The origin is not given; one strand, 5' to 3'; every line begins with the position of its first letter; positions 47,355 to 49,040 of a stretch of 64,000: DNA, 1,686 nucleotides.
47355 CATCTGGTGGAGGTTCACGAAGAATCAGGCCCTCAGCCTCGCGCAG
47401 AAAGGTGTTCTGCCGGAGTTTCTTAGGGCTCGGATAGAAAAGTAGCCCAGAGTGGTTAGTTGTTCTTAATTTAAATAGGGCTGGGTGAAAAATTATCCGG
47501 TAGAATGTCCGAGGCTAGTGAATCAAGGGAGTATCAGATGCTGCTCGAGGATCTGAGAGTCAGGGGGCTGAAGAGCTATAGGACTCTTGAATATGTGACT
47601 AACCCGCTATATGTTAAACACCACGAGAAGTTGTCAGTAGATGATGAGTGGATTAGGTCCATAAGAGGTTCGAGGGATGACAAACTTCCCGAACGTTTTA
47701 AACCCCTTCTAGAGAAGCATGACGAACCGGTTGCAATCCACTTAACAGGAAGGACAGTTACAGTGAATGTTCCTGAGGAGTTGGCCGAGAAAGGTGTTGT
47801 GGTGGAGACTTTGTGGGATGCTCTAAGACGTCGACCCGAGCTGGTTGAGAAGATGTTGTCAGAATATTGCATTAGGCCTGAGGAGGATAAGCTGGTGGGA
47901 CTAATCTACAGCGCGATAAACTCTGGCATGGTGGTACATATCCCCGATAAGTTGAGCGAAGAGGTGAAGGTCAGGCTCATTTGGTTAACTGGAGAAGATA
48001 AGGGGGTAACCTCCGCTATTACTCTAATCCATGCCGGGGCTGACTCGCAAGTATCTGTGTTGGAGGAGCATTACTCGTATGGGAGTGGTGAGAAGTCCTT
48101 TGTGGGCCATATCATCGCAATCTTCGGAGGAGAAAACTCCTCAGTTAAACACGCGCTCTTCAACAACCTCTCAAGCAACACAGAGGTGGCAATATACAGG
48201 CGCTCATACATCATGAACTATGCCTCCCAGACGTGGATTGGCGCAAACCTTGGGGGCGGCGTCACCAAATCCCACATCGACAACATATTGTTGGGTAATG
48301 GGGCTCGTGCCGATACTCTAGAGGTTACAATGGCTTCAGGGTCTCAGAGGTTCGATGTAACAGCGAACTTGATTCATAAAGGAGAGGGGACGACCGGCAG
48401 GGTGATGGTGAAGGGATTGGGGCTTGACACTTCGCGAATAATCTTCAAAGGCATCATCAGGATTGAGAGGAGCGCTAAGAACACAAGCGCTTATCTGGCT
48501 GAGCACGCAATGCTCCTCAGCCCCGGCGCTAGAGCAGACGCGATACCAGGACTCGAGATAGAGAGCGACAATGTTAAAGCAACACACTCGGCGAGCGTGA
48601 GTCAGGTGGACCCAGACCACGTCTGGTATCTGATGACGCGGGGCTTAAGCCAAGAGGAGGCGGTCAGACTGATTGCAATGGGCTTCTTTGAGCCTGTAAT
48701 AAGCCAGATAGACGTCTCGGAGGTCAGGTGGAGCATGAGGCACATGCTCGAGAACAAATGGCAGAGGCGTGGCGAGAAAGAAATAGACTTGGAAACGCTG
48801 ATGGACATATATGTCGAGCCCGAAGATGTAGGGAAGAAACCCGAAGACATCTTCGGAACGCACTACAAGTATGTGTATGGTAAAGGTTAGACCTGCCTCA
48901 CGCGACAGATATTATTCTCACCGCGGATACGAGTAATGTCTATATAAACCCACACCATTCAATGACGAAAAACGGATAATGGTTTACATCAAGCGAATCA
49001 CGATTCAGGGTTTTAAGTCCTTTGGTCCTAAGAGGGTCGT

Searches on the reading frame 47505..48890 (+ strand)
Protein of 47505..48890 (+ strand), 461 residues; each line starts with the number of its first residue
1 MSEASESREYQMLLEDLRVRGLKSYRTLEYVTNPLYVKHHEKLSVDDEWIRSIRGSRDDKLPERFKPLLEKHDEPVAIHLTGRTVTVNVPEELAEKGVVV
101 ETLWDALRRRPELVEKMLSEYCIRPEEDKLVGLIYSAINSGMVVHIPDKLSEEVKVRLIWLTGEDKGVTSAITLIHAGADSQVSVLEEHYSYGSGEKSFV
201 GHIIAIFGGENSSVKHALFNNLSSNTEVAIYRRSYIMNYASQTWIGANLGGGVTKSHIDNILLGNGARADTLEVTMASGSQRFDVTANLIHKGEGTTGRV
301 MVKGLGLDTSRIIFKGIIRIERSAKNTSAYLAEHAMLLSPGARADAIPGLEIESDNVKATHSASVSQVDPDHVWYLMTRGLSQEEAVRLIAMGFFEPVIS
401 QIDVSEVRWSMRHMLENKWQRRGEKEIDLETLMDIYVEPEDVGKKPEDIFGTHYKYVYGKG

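Call 57: find_encoding_contigs(protein=window:47505-48890:+, flank=10000, max_places=1)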
Protein window:47505-48890:+ (461 aa): 3 contigs read that carry it; 1 place shown.
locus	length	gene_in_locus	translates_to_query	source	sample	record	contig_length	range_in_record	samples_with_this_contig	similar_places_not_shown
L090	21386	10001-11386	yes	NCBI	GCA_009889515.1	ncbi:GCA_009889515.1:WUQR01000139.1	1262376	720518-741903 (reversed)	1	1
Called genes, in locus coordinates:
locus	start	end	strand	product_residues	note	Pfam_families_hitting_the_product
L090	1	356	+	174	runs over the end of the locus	PF00281:Ribosomal_L5, PF00673:Ribosomal_L5_C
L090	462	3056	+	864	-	PF00413:Peptidase_M10 (weak)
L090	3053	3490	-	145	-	PF00164:Ribosom_S12_S23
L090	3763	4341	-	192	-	PF01914:MarC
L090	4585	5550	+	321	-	PF01073:3Beta_HSD, PF01370:Epimerase, PF02719:Polysacc_synt_2, PF04321:RmlD_sub_bind, PF07993:NAD_binding_4, PF16363:GDP_Man_Dehyd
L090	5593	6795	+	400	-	PF00266:Aminotran_5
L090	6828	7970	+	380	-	PF14486:DUF4432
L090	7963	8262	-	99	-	PF04242:DUF424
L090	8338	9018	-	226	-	-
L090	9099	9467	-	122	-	PF04024:PspC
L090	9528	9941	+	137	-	PF01176:eIF-1a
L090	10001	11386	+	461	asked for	PF01458:SUFBD_core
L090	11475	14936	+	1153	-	PF02463:SMC_N, PF13304:AAA_21 (faint), PF13476:AAA_23, PF19220:Rod_CreS (faint), PF23649:FKBP15 (faint), PF24423:OVT1 (faint), PF24161:CCDC39 (weak)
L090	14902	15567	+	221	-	-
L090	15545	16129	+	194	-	PF04079:SMC_ScpB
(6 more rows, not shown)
